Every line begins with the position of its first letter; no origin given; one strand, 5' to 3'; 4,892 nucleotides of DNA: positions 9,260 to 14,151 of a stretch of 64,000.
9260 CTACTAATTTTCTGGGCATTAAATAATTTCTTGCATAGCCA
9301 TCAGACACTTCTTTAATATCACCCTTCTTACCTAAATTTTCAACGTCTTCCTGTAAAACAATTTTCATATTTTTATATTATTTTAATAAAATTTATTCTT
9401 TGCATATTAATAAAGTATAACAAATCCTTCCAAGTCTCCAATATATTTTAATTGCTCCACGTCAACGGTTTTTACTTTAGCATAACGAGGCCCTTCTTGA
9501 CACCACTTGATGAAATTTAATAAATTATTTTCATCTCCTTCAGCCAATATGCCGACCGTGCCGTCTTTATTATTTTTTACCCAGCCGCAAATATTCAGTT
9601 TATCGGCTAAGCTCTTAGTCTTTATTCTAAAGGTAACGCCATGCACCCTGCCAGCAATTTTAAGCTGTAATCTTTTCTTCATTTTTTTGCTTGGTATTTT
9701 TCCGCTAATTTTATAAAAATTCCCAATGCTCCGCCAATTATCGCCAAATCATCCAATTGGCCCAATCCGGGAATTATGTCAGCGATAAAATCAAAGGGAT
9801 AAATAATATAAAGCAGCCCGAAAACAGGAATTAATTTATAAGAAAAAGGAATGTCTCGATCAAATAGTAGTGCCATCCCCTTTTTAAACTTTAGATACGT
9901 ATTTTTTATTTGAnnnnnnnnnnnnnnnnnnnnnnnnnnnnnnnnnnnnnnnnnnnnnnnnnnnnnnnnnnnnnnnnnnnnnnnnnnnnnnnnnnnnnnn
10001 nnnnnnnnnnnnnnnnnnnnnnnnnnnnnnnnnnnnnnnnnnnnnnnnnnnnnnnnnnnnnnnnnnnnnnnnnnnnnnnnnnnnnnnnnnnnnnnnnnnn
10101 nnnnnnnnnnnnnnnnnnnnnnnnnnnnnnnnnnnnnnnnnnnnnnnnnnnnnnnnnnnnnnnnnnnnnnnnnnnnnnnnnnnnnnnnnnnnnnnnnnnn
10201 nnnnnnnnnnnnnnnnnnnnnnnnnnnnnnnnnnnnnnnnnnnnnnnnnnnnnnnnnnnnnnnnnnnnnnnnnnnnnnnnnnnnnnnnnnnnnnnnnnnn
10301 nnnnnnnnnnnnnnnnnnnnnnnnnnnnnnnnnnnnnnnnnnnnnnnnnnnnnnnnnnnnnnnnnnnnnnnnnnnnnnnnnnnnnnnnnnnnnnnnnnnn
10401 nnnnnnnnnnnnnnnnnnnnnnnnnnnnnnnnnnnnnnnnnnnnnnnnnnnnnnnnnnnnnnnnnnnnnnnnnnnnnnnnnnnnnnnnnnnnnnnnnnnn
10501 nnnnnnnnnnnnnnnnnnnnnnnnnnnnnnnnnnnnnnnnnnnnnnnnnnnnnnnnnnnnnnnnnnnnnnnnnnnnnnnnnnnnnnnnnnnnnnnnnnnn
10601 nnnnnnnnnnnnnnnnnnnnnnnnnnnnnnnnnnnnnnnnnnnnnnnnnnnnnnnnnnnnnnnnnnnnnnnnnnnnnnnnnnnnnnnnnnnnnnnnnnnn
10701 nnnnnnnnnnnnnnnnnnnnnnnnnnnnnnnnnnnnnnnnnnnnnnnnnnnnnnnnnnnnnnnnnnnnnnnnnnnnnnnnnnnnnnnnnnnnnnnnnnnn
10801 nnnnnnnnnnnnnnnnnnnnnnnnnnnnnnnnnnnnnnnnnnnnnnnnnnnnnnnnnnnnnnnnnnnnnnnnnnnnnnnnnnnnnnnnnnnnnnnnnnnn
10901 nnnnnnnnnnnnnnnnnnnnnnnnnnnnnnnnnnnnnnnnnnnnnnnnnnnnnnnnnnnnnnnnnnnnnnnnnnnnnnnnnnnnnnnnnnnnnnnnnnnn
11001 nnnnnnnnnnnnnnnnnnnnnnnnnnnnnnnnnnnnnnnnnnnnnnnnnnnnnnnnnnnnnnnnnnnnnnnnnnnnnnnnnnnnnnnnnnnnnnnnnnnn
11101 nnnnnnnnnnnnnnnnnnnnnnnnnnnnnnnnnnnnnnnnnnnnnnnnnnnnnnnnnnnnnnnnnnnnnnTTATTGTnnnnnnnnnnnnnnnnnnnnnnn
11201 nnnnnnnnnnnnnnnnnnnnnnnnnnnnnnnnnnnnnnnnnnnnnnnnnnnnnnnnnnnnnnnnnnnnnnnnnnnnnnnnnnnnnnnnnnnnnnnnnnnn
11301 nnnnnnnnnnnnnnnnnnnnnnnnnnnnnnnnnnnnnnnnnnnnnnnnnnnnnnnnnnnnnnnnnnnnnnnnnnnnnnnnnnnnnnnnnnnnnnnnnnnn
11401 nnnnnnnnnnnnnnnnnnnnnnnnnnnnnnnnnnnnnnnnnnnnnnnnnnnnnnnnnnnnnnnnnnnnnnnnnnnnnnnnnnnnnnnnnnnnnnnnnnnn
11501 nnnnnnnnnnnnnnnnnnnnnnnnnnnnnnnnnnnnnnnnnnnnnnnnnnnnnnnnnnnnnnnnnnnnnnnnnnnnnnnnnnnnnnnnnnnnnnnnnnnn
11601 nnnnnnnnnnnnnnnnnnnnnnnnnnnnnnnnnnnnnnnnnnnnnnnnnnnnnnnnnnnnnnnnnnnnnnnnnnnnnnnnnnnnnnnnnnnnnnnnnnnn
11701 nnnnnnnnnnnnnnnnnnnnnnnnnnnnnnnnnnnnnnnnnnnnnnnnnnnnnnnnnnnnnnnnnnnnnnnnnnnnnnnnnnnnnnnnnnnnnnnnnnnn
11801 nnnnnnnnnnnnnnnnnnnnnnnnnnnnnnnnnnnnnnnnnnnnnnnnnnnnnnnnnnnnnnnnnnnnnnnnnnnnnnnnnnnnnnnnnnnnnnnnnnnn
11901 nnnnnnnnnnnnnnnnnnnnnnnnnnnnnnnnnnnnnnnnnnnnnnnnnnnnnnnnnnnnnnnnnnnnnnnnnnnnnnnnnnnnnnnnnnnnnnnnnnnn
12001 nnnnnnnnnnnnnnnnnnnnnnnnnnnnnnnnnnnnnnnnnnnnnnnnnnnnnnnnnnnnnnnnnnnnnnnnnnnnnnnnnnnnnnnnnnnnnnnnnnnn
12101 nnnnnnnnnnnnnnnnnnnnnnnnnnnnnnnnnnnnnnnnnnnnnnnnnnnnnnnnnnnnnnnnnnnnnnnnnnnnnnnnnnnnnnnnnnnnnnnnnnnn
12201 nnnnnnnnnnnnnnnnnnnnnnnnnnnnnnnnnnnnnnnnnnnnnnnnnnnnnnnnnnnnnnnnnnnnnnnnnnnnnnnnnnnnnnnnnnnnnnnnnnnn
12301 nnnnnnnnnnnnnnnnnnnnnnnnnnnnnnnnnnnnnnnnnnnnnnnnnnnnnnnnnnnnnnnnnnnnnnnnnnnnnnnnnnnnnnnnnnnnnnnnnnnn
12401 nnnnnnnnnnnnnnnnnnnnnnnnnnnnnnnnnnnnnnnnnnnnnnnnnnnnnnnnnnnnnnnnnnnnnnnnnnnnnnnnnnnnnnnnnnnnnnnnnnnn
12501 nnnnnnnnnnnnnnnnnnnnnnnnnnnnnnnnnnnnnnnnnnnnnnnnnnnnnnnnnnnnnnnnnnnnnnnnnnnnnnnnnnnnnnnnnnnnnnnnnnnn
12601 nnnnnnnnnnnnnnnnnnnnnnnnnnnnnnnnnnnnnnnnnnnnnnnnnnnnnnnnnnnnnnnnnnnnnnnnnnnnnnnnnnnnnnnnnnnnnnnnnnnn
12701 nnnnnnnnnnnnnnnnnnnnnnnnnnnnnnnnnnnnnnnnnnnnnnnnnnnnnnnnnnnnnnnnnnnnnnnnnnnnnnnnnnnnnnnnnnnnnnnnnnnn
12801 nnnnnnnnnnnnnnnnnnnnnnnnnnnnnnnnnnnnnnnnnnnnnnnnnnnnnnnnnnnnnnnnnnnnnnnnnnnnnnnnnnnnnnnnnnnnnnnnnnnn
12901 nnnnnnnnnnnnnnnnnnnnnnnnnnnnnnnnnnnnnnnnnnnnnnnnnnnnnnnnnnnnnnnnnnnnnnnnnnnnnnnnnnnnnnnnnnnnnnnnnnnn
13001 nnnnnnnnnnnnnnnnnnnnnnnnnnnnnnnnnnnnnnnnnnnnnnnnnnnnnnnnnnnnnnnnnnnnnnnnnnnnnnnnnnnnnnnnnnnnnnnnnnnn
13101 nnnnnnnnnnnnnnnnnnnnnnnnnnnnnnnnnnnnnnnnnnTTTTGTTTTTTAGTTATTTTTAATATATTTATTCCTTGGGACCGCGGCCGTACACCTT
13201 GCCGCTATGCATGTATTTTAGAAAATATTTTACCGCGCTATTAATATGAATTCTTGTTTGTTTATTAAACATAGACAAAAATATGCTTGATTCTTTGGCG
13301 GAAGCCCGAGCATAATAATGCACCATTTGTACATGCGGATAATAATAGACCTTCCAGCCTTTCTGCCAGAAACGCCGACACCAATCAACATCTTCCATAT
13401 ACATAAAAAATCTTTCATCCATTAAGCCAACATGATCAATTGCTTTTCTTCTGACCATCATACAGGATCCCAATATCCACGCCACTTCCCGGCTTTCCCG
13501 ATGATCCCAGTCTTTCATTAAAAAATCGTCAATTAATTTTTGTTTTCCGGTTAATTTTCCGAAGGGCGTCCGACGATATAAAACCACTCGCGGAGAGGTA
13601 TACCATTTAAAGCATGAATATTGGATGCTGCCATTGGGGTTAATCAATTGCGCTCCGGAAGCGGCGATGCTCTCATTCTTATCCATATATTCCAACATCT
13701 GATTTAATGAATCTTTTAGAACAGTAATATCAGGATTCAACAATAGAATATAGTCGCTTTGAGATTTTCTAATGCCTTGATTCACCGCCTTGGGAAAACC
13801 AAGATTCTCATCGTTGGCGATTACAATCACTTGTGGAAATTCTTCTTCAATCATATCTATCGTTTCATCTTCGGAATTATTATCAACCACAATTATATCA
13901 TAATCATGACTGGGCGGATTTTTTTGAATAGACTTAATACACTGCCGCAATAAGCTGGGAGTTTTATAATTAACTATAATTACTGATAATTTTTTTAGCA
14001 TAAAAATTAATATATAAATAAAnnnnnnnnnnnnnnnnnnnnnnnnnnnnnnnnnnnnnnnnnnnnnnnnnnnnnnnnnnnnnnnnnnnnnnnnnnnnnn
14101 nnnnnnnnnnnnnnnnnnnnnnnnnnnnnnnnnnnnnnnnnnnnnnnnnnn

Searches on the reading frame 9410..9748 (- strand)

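Call 51: search_protein_families(library=pfam, proteins=[window:9410-9748:-], max_evalue=0.01)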
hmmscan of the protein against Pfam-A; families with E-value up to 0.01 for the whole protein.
window:9410-9748:- (113 aa): 1 family
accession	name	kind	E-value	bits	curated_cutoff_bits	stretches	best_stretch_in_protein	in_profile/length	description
PF00708.24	Acylphosphatase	-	1.3e-22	80.3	22.5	1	28-111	2-85/85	Acylphosphatase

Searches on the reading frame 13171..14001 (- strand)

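Call 11: search_protein_families(library=pfam, proteins=[window:13171-14001:-], max_evalue=0.0001)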
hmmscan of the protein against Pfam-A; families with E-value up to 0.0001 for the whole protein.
window:13171-14001:- (276 aa): 6 families
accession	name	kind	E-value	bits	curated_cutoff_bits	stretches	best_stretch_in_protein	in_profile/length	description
PF00535.33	Glycos_transf_2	-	2.7e-28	99.4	23.3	1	6-128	1-125/168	Glycosyl transferase family 2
PF13641.12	Glyco_tranf_2_3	-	9.1e-22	78.6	27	1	5-234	3-217/230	Glycosyltransferase like family 2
PF13632.12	Glyco_trans_2_3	-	7.7e-09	36.1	27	1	168-226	64-121/198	Glycosyl transferase family group 2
PF13506.12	Glyco_transf_21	-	1.4e-07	31.6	21.7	0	172-226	98-152/174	Glycosyl transferase family 21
PF10111.15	Glyco_tranf_2_2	-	1.3e-06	28.6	27.3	1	32-215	28-203/276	Glycosyltransferase like family 2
PF13712.12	Glyco_tranf_2_5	-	1.6e-05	25.2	27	0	59-225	33-183/210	Glycosyltransferase like family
